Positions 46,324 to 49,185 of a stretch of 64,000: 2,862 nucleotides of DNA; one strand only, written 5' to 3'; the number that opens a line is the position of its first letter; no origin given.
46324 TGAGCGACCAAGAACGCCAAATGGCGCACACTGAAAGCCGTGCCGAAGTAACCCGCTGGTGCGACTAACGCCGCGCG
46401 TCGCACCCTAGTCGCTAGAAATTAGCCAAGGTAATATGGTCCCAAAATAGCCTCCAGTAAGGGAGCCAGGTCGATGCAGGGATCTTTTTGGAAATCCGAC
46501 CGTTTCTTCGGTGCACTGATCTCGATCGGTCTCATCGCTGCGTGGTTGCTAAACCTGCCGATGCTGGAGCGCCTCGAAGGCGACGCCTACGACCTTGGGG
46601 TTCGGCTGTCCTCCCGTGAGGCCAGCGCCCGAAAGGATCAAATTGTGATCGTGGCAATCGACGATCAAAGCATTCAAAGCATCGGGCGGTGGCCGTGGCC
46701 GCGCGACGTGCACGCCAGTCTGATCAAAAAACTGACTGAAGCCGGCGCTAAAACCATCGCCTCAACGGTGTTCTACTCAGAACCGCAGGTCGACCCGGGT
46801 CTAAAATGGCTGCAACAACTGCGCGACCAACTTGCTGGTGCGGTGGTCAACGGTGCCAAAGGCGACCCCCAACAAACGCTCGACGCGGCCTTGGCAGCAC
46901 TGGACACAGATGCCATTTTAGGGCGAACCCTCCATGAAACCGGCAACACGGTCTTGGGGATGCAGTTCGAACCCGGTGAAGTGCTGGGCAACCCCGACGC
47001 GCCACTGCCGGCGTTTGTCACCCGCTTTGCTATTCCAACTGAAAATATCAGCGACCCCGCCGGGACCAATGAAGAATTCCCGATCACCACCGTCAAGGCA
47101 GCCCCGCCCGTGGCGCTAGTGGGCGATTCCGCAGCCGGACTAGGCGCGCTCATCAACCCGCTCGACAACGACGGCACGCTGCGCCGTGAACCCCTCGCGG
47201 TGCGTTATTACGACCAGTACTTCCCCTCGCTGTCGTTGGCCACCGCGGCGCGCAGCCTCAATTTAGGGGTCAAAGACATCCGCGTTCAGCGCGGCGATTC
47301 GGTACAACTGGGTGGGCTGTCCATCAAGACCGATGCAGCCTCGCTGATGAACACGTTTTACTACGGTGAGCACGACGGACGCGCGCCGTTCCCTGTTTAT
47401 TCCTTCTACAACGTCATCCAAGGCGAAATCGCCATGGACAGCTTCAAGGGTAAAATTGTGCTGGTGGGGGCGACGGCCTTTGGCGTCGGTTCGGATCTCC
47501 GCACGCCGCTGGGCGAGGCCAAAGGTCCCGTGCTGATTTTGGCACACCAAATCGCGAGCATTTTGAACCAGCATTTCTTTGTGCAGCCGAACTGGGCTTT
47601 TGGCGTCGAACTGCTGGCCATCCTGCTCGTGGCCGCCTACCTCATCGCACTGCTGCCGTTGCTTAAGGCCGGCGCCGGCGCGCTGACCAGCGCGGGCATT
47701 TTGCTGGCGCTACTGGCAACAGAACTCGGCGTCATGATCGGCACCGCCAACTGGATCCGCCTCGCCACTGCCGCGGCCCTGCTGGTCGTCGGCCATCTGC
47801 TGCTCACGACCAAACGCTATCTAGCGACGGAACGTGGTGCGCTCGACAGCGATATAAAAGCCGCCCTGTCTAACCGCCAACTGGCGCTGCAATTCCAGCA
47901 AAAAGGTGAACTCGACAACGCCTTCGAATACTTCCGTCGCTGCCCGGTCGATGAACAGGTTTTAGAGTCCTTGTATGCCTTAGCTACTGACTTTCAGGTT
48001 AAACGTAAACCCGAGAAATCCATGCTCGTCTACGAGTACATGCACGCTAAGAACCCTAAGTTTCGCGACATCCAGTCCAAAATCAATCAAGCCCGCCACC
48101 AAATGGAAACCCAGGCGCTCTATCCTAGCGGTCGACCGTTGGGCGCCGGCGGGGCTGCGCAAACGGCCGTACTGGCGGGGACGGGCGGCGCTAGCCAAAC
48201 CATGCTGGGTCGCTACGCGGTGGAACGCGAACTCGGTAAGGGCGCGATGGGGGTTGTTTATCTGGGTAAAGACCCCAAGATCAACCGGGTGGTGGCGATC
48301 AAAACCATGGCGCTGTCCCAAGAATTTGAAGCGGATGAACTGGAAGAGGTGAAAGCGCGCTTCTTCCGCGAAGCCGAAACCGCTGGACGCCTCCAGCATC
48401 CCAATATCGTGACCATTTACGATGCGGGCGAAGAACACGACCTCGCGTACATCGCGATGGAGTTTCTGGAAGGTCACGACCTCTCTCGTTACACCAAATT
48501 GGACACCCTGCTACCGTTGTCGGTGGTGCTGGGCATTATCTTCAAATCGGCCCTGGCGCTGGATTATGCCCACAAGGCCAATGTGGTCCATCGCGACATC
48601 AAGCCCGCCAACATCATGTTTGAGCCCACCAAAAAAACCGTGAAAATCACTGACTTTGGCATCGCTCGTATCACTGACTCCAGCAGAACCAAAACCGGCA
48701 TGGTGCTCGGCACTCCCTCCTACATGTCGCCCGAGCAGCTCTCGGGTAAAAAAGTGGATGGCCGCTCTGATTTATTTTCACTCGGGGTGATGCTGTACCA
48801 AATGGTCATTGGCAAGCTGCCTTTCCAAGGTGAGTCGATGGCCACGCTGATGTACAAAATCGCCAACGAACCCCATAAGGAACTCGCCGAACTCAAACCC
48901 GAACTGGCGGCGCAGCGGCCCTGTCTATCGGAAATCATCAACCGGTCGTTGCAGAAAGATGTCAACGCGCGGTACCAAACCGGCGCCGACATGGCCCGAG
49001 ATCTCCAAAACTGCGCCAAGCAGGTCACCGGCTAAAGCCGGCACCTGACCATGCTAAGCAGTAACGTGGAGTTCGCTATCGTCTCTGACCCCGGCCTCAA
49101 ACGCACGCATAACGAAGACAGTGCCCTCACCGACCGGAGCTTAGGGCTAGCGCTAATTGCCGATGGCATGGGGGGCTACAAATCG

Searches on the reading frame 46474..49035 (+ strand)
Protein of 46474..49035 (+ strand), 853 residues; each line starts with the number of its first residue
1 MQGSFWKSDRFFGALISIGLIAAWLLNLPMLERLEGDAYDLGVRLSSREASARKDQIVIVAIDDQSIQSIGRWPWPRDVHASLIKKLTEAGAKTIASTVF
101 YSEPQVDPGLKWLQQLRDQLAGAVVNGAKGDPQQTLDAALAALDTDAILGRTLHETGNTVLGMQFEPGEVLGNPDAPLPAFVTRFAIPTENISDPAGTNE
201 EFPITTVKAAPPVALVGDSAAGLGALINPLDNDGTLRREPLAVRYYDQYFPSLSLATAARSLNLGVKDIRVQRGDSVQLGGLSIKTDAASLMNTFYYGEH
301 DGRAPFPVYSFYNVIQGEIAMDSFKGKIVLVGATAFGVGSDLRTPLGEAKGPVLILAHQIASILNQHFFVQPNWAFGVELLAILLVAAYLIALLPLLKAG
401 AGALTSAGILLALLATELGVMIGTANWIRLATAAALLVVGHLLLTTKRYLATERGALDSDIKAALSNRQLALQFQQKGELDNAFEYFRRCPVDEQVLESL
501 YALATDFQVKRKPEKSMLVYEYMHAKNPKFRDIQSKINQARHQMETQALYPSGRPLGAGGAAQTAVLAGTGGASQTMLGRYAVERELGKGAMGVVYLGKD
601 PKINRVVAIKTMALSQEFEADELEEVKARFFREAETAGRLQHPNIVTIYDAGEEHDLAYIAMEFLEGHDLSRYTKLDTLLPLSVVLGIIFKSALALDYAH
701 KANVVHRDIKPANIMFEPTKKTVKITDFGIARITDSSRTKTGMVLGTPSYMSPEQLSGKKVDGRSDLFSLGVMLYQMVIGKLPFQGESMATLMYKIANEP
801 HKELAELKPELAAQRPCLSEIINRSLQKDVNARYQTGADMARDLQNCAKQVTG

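Call 14: search_protein_families(library=ncbifam, proteins=[window:46474-49035:+])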
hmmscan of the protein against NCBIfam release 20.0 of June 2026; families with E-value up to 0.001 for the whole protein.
window:46474-49035:+ (853 aa): 15 families
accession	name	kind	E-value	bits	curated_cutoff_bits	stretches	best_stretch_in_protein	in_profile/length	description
NF033483.0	PknB_PASTA_kin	equivalog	2.1e-88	297.8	450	1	575-849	3-270/563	Stk1 family PASTA domain-containing Ser/Thr kinase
NF052427.1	StpK7MSMEG_1200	equivalog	8.1e-49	166.6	900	1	576-847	4-268/601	serine/threonine protein kinase StpK7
NF047741.1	antiphage_MADS6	equivalog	1.5e-42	145.9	460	2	686-850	302-463/612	methylation-associated defense system protein kinase MAD6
NF009651.0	PRK13184.1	equivalog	2.5e-38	131.7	839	1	579-846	2-289/932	serine/threonine-protein kinase PknD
TIGR03903.1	TOMM_kin_cyc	equivalog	1.1e-34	119.5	705.75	1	606-841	5-241/1267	TOMM system kinase/cyclase fusion protein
NF053615.1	SerThrKinAfsKStmc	equivalog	3.3e-26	92.2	1300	1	578-811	12-239/809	protein serine/threonine kinase AfsK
NF038150.1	lanthi_synth_IV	equivalog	2.2e-24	85.8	650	1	572-844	182-453/851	class IV lanthionine synthetase LanL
NF033442.0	BREX_PglW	equivalog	2.5e-21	75.2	990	1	575-847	508-769/1391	BREX system serine/threonine kinase PglW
NF038151.1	lanthi_synth_III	equivalog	3.5e-15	55.5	575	1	579-779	220-424/833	class III lanthionine synthetase LanKC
NF058632.1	SerThrKinPrkT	equivalog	1.5e-11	43.9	280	1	580-799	22-230/322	serine/threonine protein kinase PrkT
NF043056.1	T4SS_LegK1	equivalog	4.7e-10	38.7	550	1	702-774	208-280/516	Dot/Icm T4SS effector kinase LegK1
TIGR03724.2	arch_bud32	equivalog_domain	9.1e-06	25.3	125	1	628-739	44-139/193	KEOPS complex kinase/ATPase Bud32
NF011463.0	PRK14879.1-4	equivalog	7.1e-05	22.3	188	1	586-738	22-167/237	Kae1-associated kinase Bud32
NF041408.1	XopAU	subfamily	0.0001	22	450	1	696-831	341-466/498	XopAU family type III secretion system effector serine/threonine kinase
NF007174.0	PRK09605.1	equivalog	0.00027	19.5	447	1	584-737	338-479/535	bifunctional N(6)-L-threonylcarbamoyladenine synthase/serine/threonine protein kinase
